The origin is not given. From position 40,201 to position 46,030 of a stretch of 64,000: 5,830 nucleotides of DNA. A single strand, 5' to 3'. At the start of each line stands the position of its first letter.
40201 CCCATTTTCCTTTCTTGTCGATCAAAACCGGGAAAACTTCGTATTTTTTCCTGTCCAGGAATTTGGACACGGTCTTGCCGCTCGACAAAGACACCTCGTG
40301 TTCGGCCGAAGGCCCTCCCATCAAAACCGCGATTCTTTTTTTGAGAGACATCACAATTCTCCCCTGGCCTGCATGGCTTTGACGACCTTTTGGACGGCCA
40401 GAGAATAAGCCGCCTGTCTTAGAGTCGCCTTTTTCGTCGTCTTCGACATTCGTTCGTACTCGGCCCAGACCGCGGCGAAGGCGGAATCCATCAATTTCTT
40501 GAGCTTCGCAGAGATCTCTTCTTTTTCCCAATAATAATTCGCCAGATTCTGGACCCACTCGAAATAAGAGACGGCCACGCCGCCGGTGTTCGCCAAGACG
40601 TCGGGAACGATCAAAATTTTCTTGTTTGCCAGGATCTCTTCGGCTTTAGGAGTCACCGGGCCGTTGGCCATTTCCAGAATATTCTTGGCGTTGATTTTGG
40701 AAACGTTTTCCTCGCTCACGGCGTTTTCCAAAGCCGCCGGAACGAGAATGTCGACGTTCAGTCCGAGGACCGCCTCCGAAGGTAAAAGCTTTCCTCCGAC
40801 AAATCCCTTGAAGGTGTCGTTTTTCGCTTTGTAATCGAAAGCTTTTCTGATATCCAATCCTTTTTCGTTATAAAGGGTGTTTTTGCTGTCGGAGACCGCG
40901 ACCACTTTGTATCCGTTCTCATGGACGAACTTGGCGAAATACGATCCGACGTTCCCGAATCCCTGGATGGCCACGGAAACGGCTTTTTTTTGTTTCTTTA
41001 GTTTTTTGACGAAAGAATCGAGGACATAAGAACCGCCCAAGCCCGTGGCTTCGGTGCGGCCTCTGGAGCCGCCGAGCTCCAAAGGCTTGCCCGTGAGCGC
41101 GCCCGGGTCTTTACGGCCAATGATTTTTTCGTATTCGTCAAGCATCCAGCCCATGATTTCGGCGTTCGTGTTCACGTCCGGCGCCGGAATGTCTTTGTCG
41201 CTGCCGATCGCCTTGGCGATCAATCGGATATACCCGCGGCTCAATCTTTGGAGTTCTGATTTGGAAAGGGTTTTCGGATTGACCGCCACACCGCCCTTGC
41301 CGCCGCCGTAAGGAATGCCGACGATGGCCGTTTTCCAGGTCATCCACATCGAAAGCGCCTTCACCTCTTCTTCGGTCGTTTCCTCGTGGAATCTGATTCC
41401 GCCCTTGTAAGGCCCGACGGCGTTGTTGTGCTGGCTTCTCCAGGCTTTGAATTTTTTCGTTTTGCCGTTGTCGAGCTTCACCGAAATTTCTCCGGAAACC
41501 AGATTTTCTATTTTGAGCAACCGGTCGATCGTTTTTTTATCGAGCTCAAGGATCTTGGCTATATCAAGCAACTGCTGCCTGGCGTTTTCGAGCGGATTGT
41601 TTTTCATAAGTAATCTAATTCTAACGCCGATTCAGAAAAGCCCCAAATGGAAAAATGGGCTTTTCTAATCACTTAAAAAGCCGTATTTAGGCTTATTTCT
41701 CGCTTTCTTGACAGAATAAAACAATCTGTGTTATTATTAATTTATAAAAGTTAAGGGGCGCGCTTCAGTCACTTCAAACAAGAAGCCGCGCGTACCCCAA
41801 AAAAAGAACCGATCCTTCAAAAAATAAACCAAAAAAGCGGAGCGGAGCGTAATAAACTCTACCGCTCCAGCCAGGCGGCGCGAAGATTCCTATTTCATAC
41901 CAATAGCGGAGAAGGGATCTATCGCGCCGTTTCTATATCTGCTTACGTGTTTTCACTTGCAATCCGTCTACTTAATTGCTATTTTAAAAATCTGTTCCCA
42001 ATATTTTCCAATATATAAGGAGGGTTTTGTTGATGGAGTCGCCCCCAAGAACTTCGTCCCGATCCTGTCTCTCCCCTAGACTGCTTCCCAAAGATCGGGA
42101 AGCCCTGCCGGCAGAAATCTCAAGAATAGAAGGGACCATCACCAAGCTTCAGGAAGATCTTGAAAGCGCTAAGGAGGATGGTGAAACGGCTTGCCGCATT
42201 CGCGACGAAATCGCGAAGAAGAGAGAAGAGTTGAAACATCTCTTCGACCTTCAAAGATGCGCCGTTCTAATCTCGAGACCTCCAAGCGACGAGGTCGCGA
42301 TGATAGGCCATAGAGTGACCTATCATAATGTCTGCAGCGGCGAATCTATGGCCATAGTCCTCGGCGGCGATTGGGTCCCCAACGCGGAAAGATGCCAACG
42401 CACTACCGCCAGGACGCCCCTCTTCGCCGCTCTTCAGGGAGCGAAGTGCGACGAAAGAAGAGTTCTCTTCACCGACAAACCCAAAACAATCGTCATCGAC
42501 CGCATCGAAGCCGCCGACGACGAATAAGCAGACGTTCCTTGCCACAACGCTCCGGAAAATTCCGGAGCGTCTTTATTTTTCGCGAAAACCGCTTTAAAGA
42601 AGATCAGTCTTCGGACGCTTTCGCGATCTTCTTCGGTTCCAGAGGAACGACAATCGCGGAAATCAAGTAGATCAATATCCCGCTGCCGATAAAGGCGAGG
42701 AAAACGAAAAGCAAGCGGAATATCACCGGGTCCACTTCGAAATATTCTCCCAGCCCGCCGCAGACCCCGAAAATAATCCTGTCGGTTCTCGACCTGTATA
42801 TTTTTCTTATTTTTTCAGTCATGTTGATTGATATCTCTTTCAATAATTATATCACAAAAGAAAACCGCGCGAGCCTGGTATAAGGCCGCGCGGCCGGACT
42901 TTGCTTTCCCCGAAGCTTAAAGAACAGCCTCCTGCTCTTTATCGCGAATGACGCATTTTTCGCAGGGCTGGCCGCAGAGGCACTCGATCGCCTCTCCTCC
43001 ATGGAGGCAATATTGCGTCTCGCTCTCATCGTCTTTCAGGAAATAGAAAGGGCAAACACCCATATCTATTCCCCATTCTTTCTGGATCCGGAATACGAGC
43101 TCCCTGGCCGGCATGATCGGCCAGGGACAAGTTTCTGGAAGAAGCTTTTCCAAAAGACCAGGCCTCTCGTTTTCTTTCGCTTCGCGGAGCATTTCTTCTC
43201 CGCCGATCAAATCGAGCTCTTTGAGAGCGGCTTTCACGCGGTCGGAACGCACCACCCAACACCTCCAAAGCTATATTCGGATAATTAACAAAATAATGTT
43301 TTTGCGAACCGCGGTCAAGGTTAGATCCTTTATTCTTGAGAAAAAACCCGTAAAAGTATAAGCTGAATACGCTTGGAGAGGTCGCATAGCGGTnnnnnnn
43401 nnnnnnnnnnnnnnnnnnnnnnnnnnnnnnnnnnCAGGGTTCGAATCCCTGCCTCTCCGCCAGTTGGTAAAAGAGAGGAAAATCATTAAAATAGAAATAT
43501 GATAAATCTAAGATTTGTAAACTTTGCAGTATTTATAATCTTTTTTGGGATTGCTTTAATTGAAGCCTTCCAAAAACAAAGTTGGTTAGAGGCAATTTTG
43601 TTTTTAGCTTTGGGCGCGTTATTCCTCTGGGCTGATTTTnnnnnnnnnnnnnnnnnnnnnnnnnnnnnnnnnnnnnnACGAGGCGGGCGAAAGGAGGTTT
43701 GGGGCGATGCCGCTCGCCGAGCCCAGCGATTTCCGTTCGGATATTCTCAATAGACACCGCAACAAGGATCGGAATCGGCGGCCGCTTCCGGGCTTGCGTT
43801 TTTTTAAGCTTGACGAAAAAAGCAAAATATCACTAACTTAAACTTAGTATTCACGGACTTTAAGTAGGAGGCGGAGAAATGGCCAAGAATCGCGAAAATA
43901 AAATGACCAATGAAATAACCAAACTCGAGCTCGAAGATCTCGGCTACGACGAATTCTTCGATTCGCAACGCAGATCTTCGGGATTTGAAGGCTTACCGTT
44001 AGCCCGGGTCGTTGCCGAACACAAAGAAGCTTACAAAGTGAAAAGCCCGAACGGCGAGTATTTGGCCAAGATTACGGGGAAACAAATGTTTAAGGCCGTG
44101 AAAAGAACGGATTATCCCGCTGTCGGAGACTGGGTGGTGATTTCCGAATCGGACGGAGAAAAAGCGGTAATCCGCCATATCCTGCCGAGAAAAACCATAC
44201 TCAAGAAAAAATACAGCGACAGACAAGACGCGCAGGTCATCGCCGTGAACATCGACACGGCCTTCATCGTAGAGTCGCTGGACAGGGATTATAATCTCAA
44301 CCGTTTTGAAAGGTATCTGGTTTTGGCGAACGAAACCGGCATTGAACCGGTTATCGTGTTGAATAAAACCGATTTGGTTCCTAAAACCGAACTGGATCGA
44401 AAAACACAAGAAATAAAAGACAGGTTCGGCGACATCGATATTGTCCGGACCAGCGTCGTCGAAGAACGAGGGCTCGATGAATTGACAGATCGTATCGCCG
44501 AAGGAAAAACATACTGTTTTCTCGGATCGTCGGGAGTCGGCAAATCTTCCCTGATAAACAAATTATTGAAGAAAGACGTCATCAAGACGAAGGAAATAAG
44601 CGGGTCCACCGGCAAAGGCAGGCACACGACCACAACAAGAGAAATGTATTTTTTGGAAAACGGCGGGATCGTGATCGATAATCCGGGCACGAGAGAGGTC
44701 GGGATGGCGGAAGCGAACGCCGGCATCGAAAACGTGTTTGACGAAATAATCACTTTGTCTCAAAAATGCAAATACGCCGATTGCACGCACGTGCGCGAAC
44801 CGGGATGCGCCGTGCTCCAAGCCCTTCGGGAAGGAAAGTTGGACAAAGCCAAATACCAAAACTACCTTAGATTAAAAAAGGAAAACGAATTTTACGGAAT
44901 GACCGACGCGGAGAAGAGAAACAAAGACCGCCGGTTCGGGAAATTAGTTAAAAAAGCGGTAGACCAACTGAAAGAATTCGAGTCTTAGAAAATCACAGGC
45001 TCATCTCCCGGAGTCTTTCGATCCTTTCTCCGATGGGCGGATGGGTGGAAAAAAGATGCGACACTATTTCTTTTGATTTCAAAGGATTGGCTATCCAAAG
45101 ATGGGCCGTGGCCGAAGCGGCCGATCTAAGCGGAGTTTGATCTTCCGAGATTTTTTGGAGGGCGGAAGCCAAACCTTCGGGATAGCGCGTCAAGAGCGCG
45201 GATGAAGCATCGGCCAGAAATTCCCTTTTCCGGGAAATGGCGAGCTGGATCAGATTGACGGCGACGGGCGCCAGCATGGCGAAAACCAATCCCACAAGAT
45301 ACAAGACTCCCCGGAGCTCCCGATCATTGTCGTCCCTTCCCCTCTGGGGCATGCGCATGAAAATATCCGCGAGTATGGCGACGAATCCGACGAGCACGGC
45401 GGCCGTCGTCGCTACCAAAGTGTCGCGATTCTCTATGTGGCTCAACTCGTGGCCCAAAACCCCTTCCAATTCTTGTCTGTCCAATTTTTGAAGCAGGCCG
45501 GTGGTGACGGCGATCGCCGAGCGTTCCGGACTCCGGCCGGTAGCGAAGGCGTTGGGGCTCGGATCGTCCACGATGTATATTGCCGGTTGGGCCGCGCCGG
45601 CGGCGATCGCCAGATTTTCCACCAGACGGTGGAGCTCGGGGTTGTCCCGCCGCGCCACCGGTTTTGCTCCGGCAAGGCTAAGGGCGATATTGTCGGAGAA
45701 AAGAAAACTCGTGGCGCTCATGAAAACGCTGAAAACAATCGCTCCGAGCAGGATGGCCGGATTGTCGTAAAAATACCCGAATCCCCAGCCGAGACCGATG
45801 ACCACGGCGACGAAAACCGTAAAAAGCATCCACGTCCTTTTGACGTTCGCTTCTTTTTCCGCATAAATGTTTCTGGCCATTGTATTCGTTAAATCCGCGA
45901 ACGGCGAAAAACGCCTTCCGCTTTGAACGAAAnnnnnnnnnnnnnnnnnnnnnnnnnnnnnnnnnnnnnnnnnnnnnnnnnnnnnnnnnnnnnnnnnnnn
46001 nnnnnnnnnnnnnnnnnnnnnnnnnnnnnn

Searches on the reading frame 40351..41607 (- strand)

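Call 13: search_protein_families(library=pfam, proteins=[window:40351-41607:-], max_evalue=0.001)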
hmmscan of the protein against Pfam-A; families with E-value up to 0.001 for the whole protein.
window:40351-41607:- (418 aa): 2 families
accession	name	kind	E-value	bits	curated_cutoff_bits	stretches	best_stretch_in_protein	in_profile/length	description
PF00208.27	ELFV_dehydrog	-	1.1e-76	258.2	23.4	1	179-416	1-241/241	Glutamate/Leucine/Phenylalanine/Valine dehydrogenase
PF02812.23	ELFV_dehydrog_N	-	5e-54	181.9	25.3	1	36-161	4-129/129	Glu/Leu/Phe/Val dehydrogenase, dimerisation domain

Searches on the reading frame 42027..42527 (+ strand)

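Call 14: search_protein_families(library=pfam, proteins=[window:42027-42527:+], max_evalue=0.001)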
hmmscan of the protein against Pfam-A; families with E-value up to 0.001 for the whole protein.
window:42027-42527:+ (166 aa): 1 family
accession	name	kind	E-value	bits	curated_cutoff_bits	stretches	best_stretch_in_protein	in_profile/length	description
PF16326.10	ABC_tran_CTD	-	0.00057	20.5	32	1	24-73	10-61/69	ABC transporter C-terminal domain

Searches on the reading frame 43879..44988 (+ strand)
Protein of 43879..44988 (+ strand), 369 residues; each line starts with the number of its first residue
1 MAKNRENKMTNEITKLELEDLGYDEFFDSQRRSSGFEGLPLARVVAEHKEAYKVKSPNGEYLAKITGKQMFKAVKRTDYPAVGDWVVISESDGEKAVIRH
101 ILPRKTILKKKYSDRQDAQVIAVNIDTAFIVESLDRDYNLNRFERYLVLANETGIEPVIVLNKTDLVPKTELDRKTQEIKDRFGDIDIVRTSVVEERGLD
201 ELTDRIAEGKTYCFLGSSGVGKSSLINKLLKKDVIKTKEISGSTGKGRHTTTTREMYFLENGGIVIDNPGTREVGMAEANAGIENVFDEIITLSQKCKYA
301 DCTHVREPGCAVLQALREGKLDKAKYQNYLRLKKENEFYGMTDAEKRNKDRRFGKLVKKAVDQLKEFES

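Call 14: search_protein_families(library=pfam, proteins=[window:43879-44988:+], max_evalue=0.001)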
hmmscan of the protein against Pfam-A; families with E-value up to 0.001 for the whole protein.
window:43879-44988:+ (369 aa): 6 families
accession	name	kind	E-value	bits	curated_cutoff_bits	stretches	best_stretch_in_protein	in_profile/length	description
PF03193.22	RsgA_GTPase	-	3.8e-51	173.8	30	1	101-276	1-173/174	RsgA GTPase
PF01926.29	MMR_HSR1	-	2.3e-08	34.6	21.9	1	213-291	3-74/113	50S ribosome-binding GTPase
PF00009.33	GTP_EFTU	-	6.9e-06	26.2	26.5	1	142-207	109-183/188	Elongation factor Tu GTP binding domain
PF02421.24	FeoB_N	-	7e-06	26.1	27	0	139-206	90-156/156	Ferrous iron transport protein B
PF16897.10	MMR_HSR1_Xtn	-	0.00058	20.2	35.2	0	140-207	42-101/106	C-terminal region of MMR_HSR1 domain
PF00735.24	Septin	-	0.0007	19.4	26.2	0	214-254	9-49/280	Septin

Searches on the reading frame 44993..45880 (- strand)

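Call 60: search_protein_families(library=pfam, proteins=[window:44993-45880:-], max_evalue=0.001)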
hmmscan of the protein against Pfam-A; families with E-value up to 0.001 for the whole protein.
window:44993-45880:- (295 aa): 1 family
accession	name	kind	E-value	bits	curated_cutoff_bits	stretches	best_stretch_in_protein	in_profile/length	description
PF01435.24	Peptidase_M48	-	8e-37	127.3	20.3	1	79-293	3-185/186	Peptidase family M48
